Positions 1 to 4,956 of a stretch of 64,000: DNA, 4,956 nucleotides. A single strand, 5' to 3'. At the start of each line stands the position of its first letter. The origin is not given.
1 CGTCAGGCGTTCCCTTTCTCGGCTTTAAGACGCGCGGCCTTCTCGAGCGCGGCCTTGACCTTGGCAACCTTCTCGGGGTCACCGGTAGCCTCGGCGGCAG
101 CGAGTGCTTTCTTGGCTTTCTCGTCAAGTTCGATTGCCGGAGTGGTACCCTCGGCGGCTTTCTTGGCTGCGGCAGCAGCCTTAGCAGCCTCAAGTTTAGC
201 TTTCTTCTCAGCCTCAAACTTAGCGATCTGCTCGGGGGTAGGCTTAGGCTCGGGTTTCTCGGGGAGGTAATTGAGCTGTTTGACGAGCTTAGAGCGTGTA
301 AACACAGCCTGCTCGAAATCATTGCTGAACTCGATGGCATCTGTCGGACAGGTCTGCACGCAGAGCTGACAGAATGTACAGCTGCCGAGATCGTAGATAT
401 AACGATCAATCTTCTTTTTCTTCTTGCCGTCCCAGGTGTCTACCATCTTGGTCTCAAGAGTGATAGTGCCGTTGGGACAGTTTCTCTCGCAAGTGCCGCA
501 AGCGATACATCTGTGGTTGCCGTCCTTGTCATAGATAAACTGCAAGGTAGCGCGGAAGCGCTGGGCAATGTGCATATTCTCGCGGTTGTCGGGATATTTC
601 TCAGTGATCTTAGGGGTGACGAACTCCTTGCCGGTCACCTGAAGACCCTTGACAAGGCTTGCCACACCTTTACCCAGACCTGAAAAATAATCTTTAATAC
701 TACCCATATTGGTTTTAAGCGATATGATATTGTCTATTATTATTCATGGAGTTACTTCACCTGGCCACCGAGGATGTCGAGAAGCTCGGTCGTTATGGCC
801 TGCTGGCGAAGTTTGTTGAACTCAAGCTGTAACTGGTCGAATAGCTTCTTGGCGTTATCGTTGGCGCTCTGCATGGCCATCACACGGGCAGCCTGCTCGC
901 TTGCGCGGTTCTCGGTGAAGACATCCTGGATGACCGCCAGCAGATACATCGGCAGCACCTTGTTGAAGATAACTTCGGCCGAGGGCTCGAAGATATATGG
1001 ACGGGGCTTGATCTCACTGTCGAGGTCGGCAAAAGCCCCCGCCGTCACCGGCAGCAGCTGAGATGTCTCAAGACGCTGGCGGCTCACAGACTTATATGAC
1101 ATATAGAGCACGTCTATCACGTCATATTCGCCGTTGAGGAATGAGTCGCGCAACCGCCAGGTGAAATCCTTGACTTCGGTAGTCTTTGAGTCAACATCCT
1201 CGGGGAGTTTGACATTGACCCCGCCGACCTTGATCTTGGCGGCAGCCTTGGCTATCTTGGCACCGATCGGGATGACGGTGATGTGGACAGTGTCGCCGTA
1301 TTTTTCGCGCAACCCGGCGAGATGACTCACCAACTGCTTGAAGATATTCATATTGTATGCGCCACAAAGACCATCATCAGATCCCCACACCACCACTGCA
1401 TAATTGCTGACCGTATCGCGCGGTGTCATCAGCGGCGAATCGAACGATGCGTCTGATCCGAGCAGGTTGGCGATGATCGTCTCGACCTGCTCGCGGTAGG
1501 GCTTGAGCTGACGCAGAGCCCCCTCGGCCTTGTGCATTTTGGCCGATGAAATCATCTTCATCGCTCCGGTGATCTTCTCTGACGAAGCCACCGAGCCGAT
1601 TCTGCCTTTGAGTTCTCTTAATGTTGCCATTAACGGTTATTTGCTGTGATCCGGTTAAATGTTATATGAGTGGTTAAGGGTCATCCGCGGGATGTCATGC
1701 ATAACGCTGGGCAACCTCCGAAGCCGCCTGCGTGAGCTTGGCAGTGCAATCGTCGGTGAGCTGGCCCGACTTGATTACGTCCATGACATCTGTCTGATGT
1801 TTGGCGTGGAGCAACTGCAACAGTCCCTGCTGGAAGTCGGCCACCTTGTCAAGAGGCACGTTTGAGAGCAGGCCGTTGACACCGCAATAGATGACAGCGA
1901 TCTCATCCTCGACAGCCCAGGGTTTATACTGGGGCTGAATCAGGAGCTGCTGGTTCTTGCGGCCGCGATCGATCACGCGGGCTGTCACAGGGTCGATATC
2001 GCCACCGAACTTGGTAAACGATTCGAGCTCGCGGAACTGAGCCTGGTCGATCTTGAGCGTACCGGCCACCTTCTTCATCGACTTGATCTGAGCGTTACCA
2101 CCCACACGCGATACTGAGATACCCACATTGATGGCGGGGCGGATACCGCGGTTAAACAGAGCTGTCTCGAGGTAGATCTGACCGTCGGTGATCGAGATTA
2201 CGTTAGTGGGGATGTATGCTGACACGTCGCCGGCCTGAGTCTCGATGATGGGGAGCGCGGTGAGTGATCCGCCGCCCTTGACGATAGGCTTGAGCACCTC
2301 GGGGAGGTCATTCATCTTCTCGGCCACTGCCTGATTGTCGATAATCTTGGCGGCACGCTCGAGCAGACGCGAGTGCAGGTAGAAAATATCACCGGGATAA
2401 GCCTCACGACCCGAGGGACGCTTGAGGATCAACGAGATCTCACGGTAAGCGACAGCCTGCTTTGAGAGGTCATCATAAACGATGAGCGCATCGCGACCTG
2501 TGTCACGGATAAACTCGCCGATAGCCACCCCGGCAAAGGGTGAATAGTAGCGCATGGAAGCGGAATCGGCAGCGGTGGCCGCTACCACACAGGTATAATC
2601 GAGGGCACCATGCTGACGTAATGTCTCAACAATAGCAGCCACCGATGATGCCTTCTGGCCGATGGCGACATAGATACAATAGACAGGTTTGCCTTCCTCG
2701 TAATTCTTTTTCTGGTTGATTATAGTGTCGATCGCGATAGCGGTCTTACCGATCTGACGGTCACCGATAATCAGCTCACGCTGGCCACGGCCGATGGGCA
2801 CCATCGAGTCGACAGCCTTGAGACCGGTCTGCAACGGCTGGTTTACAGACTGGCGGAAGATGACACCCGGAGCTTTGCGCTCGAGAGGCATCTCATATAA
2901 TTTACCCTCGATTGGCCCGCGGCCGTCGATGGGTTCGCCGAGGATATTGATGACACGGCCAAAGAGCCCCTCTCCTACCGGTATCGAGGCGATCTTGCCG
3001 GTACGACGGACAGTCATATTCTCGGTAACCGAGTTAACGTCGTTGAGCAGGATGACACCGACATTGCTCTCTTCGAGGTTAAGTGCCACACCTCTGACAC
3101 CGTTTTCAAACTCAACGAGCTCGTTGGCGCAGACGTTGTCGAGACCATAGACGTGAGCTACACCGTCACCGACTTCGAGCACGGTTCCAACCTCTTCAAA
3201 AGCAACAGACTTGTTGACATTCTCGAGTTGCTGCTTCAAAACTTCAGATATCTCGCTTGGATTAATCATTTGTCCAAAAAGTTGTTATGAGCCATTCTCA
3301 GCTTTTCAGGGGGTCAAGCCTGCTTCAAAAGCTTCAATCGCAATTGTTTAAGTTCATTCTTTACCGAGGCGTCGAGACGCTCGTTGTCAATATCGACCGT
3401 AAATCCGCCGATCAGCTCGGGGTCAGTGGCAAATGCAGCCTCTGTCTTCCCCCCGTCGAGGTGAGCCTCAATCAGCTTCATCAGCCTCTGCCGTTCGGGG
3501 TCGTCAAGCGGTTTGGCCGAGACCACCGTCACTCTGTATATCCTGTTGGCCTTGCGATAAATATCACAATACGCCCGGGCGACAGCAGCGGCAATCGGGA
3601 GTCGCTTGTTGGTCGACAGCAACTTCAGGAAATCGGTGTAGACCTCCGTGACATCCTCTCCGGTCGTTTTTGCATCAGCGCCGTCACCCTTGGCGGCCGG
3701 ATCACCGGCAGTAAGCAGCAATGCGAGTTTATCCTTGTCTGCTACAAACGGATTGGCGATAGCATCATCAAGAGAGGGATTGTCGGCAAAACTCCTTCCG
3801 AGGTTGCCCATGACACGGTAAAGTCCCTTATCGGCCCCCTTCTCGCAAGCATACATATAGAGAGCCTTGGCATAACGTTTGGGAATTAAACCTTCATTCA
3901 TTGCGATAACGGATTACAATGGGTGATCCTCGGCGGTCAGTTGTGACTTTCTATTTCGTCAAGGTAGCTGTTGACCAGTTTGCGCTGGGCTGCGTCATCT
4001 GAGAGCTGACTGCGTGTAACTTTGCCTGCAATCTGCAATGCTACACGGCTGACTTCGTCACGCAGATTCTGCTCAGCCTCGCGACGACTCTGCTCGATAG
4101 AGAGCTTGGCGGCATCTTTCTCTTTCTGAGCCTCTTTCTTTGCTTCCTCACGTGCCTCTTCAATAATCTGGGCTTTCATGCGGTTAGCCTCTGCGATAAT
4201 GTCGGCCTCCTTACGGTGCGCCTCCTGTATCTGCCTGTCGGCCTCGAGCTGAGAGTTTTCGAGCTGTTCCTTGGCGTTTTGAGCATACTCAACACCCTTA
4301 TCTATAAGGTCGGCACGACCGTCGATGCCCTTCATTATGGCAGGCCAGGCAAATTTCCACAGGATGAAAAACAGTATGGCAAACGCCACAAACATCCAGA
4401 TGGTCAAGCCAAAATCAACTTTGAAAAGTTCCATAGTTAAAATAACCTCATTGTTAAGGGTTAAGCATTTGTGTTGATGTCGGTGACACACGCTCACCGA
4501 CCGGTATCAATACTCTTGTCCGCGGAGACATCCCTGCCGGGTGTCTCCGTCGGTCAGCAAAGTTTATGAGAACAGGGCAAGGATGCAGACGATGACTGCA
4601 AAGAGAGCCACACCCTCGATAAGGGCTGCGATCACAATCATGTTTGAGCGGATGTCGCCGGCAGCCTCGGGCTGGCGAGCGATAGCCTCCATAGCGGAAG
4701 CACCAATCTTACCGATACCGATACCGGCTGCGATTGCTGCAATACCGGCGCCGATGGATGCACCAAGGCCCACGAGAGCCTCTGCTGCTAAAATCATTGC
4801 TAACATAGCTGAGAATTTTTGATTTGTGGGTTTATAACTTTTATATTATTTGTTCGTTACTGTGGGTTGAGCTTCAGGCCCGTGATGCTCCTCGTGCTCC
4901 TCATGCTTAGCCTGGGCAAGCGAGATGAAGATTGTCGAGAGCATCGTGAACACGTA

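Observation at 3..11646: Complete ATP synthase operon nested inside the complex I (nuo) operon, between nuoH and nuoI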

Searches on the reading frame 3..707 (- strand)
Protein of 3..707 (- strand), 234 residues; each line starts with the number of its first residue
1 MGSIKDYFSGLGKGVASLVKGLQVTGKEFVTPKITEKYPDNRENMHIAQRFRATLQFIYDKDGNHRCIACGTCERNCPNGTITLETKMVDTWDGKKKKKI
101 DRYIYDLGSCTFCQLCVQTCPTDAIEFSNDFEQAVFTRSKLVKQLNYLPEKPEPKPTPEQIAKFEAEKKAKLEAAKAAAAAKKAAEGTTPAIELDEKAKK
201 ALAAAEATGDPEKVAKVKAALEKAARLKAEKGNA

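Call 4: search_protein_families(library=pfam, proteins=[window:3-707:-])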
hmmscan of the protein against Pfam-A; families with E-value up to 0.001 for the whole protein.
window:3-707:- (234 aa): 13 families
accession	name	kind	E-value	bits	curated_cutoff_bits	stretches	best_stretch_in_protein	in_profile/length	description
PF00037.32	Fer4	-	4.3e-12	45.8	21.1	2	104-126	2-24/24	4Fe-4S binding domain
PF12838.12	Fer4_7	-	5.2e-12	46.5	27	1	66-124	1-52/52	4Fe-4S dicluster domain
PF13187.11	Fer4_9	-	3e-10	40.4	27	1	66-125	1-52/52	4Fe-4S dicluster domain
PF13484.11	Fer4_16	-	6.5e-08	33.7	30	0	66-96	1-31/66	4Fe-4S double cluster binding domain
PF13183.11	Fer4_8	-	1.8e-07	32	27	1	65-123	3-67/68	4Fe-4S dicluster domain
PF13534.11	Fer4_17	-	1.6e-06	29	22.2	0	47-80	25-59/61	4Fe-4S dicluster domain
PF13237.11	Fer4_10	-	3e-06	27.5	25.5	1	65-121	7-53/53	4Fe-4S dicluster domain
PF12797.12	Fer4_2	-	3.5e-06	27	24.5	0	66-78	9-21/22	4Fe-4S binding domain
PF14697.11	Fer4_21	-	9.5e-06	26.1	35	1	65-126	6-58/59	4Fe-4S dicluster domain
PF12798.12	Fer4_3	-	0.00011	23.2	27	0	110-124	1-15/15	4Fe-4S binding domain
PF12837.12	Fer4_6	-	0.00014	22.1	25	0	65-81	7-23/24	4Fe-4S binding domain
PF25160.1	LdpA_Fe-S-bd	-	0.00017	21.7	27.6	0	65-85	26-46/49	LdpA Fe-S cluster-binding domain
PF12800.12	Fer4_4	-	0.00047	20.7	24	0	65-80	2-17/17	4Fe-4S binding domain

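Call 6: search_protein_families(library=ncbifam, proteins=[window:3-707:-])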
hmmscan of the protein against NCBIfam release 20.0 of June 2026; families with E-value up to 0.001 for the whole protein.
window:3-707:- (234 aa): 70 families (the best 25 are shown)
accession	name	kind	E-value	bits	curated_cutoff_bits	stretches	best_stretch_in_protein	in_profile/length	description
TIGR01971.1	NuoI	subfamily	1e-28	99.4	113.05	1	21-144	1-117/121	NADH-quinone oxidoreductase, chain I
NF004537.0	PRK05888.1-3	equivalog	3e-26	92.2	163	1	17-182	22-189/204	NADH-quinone oxidoreductase subunit NuoI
NF004540.0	PRK05888.2-1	equivalog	6.8e-26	90.5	215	1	17-152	3-130/139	NADH-quinone oxidoreductase subunit NuoI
NF004538.0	PRK05888.1-4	equivalog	1.1e-24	86.8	135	1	4-142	4-134/162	NADH-quinone oxidoreductase subunit NuoI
NF004544.0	PRK05888.2-6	equivalog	4e-24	85.4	457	1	17-150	33-161/220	NADH-quinone oxidoreductase subunit NuoI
NF004536.0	PRK05888.1-1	equivalog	1.5e-23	83.1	212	1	13-144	8-133/180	NADH-quinone oxidoreductase subunit NuoI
NF004539.0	PRK05888.1-5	equivalog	5.4e-23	81.4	225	1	16-144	14-136/162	NADH-quinone oxidoreductase subunit NuoI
NF004542.0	PRK05888.2-3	equivalog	5.6e-21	74.9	248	1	17-148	35-162/203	NADH-quinone oxidoreductase subunit NuoI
NF009053.0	PRK12387.1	subfamily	4.6e-18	65.6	204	1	29-147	9-112/180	formate hydrogenlyase complex iron-sulfur subunit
TIGR00403.1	ndhI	equivalog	4.7e-17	62.2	302.35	1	20-175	24-172/183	NAD(P)H-quinone oxidoreductase subunit I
NF040612.1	F420_dehyd_FpoI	exception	1e-16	61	180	1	22-137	6-111/135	F420H2 dehydrogenase subunit FpoI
NF004541.0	PRK05888.2-2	equivalog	1.2e-14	54.5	217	1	4-152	4-134/168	NADH-quinone oxidoreductase subunit NuoI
NF006076.0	PRK08222.1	equivalog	4.2e-14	52.8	270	1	35-147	15-112/181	hydrogenase 4 subunit H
NF004546.0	PRK05888.3-3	equivalog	6.5e-14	51.8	260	1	9-154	14-153/196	NADH-quinone oxidoreductase subunit NuoI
NF010590.0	PRK13984.1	equivalog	1.3e-13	50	946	1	44-132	34-115/611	putative oxidoreductase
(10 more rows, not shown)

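Call 8: find_related_loci(query=window:3-707:-, collection=genome_contigs, flank=10000)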
Query window:3-707:- (234 aa) in genome_contigs; peptide patterns used: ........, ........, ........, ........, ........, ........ (x = any residue, [..] = any of these).
599 stretches matched a pattern (row limit reached: there are more); 281 encode a relative of the query (tblastn E <= 1e-3); the best 80 are kept; 80 distinct loci.
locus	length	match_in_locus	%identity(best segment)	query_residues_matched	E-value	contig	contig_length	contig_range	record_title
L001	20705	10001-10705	86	1-234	2e-113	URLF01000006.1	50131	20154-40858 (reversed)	uncultured Porphyromonadaceae bacterium isolate UMGS1111 genome assembly, contig: NODE_365_length_50131_cov_3.700056, wh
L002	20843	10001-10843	74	1-234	1e-109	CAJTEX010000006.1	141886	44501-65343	Bacteroidales bacterium isolate C34_57_MI_BP genome assembly, contig: MGBC000159.6, whole genome shotgun sequence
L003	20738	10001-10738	81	1-232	8e-109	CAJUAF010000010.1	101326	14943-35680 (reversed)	MAG TPA_asm: uncultured Muribaculaceae bacterium isolate MGBC125952 genome assembly, contig: MGBC125952.10, whole genome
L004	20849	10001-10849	77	1-234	2e-107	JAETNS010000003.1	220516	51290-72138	MAG: Prevotellaceae bacterium isolate S10_Bin5 scaffold_26, whole genome shotgun sequence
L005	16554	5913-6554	73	1-222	1e-105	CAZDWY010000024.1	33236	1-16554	MAG TPA_asm: uncultured Alistipes sp. isolate SRP199465_co1_656 genome assembly, contig: NODE_3036_length_33236_cov_12.4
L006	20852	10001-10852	68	1-232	1e-103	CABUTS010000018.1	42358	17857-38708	MAG TPA_asm: uncultured Muribaculaceae bacterium isolate MGYG-HGUT-04365 genome assembly, contig: GUT_GENOME270087_18, w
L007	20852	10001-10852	72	1-234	9e-104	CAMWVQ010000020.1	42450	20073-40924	MAG TPA_asm: uncultured Porphyromonadaceae bacterium isolate SRR14411308_bin.6_metawrap_v1.3_MAG genome assembly, contig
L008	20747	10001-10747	77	1-231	2e-103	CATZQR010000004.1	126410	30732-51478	MAG TPA_asm: uncultured Bacteroidales bacterium isolate ERR9762700_bin.19_MetaWRAP_v1.3_MAG genome assembly, contig: ERZ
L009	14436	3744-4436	80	1-231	5e-101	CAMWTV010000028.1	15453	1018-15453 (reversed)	MAG TPA_asm: uncultured Muribaculaceae bacterium isolate SRR14411306_bin.2_metawrap_v1.3_MAG genome assembly, contig: NO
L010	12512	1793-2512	71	1-227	8e-101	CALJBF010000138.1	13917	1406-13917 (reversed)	MAG TPA_asm: uncultured Porphyromonadaceae bacterium isolate SRR12395650_bin.135_CONCOCT_v1.1_MAG genome assembly, conti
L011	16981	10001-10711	75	1-234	1e-100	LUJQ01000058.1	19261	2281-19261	MAG: Bacteroidales bacterium M6 M6_2898, whole genome shotgun sequence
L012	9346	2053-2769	70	1-227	4e-100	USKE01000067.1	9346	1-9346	uncultured Porphyromonadaceae bacterium isolate UMGS1797 genome assembly, contig: NODE_3793_length_9346_cov_5.473899, wh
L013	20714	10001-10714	75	1-231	5e-100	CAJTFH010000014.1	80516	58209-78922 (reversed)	Bacteroidales bacterium isolate C36_59_MI_BP genome assembly, contig: MGBC000160.14, whole genome shotgun sequence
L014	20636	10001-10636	75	1-222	4e-99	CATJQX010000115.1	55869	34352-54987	MAG: uncultured Muribaculaceae bacterium isolate iMGMC-520_1678881688 genome assembly, contig: MegahitA5_3624, whole gen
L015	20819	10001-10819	62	1-234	9e-98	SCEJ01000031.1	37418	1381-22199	Muribaculaceae bacterium Isolate-013 (NCI) NODE_31_length_37418_cov_231.782, whole genome shotgun sequence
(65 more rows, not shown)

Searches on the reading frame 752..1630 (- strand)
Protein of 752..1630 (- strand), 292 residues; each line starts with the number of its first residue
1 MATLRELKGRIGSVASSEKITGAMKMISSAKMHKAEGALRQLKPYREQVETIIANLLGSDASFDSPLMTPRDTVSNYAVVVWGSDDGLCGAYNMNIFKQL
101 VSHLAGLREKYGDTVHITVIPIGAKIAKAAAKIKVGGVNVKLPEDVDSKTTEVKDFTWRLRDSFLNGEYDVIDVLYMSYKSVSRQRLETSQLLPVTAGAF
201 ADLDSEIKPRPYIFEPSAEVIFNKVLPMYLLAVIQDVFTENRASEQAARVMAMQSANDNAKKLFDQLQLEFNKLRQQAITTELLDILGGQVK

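Call 4: search_protein_families(library=pfam, proteins=[window:752-1630:-])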
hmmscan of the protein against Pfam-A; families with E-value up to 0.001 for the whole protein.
window:752-1630:- (292 aa): 1 family
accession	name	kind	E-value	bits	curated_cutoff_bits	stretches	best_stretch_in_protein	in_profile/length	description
PF00231.24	ATP-synt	-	5.2e-77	259.8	39.9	1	3-289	1-281/285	ATP synthase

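Call 6: search_protein_families(library=ncbifam, proteins=[window:752-1630:-])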
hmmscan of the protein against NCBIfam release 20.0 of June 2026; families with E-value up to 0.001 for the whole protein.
window:752-1630:- (292 aa): 13 families
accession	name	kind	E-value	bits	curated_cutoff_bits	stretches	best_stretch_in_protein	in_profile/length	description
NF009959.0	PRK13426.1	equivalog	2.7e-70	237.2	394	1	1-291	1-289/291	F0F1 ATP synthase subunit gamma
TIGR01146.1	ATPsyn_F1gamma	equivalog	2.2e-67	227.9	194.45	1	1-289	1-282/286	ATP synthase F1 subunit gamma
NF004144.0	PRK05621.1-1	equivalog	2.6e-57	194.5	372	1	1-290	1-284/287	F0F1 ATP synthase subunit gamma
NF004145.0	PRK05621.1-2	equivalog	6.7e-57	193.2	317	1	1-289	1-298/306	F0F1 ATP synthase subunit gamma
NF004146.0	PRK05621.1-4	equivalog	5e-53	180.4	342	1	1-289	1-292/296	F0F1 ATP synthase subunit gamma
NF009958.0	PRK13425.1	equivalog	4.8e-51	173.9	501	1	1-289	1-286/292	F0F1 ATP synthase subunit gamma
NF010709.0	PRK14111.1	equivalog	7.4e-50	170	425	1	1-289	1-284/290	F0F1 ATP synthase subunit gamma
NF004147.0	PRK05621.2-1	equivalog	1.1e-48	166.5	382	1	2-290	3-289/293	F0F1 ATP synthase subunit gamma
NF009957.0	PRK13424.1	equivalog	3.3e-48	164.4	436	1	1-289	1-285/291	F0F1 ATP synthase subunit gamma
NF009960.0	PRK13427.1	equivalog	6.1e-46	157.2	432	1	1-289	1-284/289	F0F1 ATP synthase subunit gamma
NF009956.0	PRK13422.1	equivalog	1.3e-41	142.9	582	1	1-289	1-294/298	F0F1 ATP synthase subunit gamma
NF010708.0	PRK14110.1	equivalog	3.5e-37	128.4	445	1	5-287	7-284/291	F0F1 ATP synthase subunit gamma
TIGR03323.1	alt_F1F0_F1_gam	exception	5.3e-28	98.2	282.35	1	9-289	3-281/285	alternate F1F0 ATPase, F1 subunit gamma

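Call 39: find_homologous_proteins(query=window:752-1630:-, max_evalue=1e-40)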
Query window:752-1630:- (292 aa): 3934 proteins with E <= 1e-40 among 5241 candidates; the best 120 are listed.
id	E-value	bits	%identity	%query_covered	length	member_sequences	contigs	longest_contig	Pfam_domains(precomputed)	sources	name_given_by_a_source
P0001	1.2e-184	630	99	100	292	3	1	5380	PF00231.25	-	-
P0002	9.0e-153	525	82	100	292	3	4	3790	PF00231.25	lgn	-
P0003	6.6e-152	522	83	100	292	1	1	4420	PF00231.25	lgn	-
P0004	1.6e-150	518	82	100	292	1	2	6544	PF00231.25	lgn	-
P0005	2.2e-150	517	81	100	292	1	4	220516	PF00231.25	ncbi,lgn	-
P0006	5.7e-150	516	82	100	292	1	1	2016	PF00231.25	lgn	-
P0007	6.3e-150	516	81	100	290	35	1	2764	PF00231.25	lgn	-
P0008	9.1e-150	515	81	100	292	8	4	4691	PF00231.25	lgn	-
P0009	1.6e-149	514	81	100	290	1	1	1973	PF00231.25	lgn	-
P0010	2.0e-149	514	80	100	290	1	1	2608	PF00231.25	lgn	-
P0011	4.4e-149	513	80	100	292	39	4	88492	PF00231.25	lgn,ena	-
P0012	8.0e-149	512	81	100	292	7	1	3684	PF00231.25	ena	-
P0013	2.8e-147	507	79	100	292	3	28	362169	PF00231.25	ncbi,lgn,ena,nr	ncbi:MAG: ATP synthase F1 subunit gamma [Muribaculaceae bacterium]|nr:ATP synthase F1 subunit gamma 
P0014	3.6e-147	507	80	100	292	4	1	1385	PF00231.25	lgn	-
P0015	5.0e-147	506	80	100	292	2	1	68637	PF00231.25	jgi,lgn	-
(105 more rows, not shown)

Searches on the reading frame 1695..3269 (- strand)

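Call 4: search_protein_families(library=pfam, proteins=[window:1695-3269:-])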
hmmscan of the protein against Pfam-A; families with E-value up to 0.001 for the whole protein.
window:1695-3269:- (524 aa): 3 families
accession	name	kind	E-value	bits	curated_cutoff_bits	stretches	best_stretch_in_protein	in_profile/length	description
PF00006.31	ATP-synt_ab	-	1.5e-75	253.9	29.5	1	149-387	1-213/213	ATP synthase alpha/beta family, nucleotide-binding domain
PF00306.32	ATP-synt_ab_C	-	3.5e-38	131.2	27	1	394-518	1-125/126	ATP synthase alpha/beta chain, C terminal domain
PF02874.29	ATP-synt_ab_N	-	1.8e-17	64.1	20.9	1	25-91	3-69/69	ATP synthase alpha/beta family, beta-barrel domain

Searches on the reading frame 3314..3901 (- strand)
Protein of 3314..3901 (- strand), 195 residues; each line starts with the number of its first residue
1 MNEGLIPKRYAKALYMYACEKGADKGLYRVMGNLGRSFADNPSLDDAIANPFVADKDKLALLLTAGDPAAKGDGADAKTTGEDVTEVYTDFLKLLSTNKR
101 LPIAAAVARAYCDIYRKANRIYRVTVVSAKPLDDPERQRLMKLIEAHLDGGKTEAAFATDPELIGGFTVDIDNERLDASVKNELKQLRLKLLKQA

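Call 3: search_protein_families(library=pfam, proteins=[window:3314-3901:-])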
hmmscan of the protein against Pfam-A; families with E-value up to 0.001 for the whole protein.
window:3314-3901:- (195 aa): 1 family
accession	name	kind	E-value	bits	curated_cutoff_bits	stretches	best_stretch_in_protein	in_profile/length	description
PF00213.23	OSCP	-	3.9e-32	112.1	22.3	1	6-191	1-172/172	ATP synthase delta (OSCP) subunit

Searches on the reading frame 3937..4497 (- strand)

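Call 3: search_protein_families(library=pfam, proteins=[window:3937-4497:-])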
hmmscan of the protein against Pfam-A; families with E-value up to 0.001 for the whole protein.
window:3937-4497:- (186 aa): 2 families
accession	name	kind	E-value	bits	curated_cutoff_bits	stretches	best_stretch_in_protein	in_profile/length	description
PF00430.23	ATP-synt_B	-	1.8e-22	80.3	28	1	33-160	3-130/132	ATP synthase B/B' CF(0)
PF02326.20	YMF19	-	7e-05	24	22.6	1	33-94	13-72/84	Plant ATP synthase F0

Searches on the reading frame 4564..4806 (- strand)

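Call 3: search_protein_families(library=pfam, proteins=[window:4564-4806:-])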
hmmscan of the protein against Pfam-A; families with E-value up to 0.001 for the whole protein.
window:4564-4806:- (80 aa): 1 family
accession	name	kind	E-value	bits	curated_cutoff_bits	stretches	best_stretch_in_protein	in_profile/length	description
PF00137.26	ATP-synt_C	-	1.4e-16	60.9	24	1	14-76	1-59/60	ATP synthase subunit C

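Call 6: search_protein_families(library=ncbifam, proteins=[window:4564-4806:-])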
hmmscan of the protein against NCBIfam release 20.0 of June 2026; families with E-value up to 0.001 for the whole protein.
window:4564-4806:- (80 aa): 18 families
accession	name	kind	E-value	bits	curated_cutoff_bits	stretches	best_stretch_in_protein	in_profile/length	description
TIGR01260.1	ATP_synt_c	equivalog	3.7e-15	55.7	43.95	1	23-79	1-57/58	ATP synthase F0 subunit C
NF005363.0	PRK06876.1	equivalog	9.4e-15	54.2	71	1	10-79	6-75/80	F0F1 ATP synthase subunit C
NF009999.0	PRK13471.1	equivalog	8.4e-14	51.6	124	1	8-79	8-83/85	F0F1 ATP synthase subunit C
NF005900.0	PRK07874.1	equivalog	6.4e-13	48.8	114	1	9-73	13-76/80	ATP synthase F0 subunit C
NF005608.0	PRK07354.1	equivalog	2.5e-11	44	128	1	13-79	10-76/81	F0F1 ATP synthase subunit C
NF005733.0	PRK07558.1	equivalog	1.8e-09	37.6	85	1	17-80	8-74/75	F0F1 ATP synthase subunit C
NF005521.0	PRK07159.1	equivalog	1.8e-09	37.5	122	1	8-79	25-99/101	F0F1 ATP synthase subunit C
NF009998.0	PRK13468.1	equivalog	2e-09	37.6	116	1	14-80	13-79/88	F0F1 ATP synthase subunit C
NF006295.0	PRK08482.1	equivalog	2.8e-07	31.1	135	1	13-80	33-100/105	F0F1 ATP synthase subunit C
NF009996.0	PRK13466.1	equivalog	4.3e-07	30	110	1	14-71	3-59/66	F0F1 ATP synthase subunit C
TIGR03322.1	alt_F1F0_F0_C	exception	2.1e-06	28.2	130.85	1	14-79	12-77/86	alternate F1F0 ATPase, F0 subunit C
NF004532.0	PRK05880.1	equivalog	2.2e-06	27.7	120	1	5-79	6-76/83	F0F1 ATP synthase subunit C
NF009997.0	PRK13467.1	equivalog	4e-06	26.7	98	1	18-72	6-59/66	F0F1 ATP synthase subunit C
NF009995.0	PRK13464.1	equivalog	6.1e-06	26.8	168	1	16-79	19-82/101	F0F1 ATP synthase subunit B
NF004913.0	PRK06271.1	equivalog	9e-06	25.1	211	1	11-79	7-71/220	V-type ATP synthase subunit K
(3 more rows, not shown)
